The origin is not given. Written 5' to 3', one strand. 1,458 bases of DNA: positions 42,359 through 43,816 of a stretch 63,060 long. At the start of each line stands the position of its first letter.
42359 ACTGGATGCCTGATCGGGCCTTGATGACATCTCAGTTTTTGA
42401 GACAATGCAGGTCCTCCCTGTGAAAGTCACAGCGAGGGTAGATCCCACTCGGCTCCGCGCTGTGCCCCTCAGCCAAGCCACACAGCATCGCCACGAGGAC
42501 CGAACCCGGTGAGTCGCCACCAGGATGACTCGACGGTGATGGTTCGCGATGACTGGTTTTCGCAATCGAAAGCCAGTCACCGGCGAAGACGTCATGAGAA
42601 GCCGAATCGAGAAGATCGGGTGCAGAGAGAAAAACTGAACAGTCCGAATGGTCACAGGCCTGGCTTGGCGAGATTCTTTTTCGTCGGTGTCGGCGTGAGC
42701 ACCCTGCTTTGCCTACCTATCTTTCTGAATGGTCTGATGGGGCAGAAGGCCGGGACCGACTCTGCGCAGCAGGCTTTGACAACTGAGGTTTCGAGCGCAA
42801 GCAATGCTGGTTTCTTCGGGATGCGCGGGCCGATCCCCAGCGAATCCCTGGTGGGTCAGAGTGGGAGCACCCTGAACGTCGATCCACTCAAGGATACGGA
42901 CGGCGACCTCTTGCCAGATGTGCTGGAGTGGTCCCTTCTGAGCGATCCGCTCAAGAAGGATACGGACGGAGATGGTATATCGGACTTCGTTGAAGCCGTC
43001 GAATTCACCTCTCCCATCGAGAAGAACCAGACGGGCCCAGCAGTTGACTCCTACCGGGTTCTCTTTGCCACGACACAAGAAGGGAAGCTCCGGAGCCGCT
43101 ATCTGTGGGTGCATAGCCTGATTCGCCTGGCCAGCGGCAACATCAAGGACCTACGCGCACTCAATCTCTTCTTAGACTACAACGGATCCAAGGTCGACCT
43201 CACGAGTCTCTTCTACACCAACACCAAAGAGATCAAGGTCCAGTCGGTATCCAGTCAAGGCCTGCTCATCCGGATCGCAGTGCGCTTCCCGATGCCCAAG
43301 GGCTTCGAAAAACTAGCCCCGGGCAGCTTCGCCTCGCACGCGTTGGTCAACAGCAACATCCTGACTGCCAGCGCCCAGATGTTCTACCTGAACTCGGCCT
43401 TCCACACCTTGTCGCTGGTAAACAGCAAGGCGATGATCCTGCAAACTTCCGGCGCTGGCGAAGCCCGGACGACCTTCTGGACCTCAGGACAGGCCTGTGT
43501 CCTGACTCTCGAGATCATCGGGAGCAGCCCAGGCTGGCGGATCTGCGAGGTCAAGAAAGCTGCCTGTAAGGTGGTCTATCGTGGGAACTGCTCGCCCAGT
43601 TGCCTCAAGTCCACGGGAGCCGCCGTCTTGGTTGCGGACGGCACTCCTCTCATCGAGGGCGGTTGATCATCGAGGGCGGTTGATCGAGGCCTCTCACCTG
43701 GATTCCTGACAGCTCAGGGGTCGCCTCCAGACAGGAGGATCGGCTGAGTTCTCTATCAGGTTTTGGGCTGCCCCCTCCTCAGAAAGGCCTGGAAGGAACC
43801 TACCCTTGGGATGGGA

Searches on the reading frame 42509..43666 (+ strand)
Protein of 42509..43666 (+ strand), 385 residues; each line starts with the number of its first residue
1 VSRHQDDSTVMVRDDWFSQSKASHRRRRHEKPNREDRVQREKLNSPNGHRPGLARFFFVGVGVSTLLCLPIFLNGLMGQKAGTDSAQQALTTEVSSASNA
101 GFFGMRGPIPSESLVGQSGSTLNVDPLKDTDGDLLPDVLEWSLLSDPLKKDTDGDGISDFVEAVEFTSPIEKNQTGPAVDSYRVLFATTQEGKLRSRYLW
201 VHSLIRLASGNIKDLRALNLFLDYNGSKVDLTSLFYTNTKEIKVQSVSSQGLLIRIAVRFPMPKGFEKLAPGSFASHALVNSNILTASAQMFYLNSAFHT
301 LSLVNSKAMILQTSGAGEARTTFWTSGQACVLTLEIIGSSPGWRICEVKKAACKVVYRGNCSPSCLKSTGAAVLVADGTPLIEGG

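Call 14: search_protein_families(library=pfam, proteins=[window:42509-43666:+], max_evalue=1)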
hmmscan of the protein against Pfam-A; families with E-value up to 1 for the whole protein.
window:42509-43666:+ (385 aa): 4 families
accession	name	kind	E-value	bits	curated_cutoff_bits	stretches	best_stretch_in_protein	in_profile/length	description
PF18884.5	TSP3_bac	-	0.021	15.1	25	1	151-162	1-12/22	Bacterial TSP3 repeat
PF11998.13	DUF3493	-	0.11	13.1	27.1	1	53-92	18-57/79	Low psii accumulation1 / Rep27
PF03495.19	Binary_toxB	-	0.21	12.2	25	0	144-177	41-75/78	Clostridial binary toxin B/anthrax toxin PA Ca-binding domain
PF02412.23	TSP_3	-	0.87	9.8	25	0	150-159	14-23/36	Thrombospondin type 3 repeat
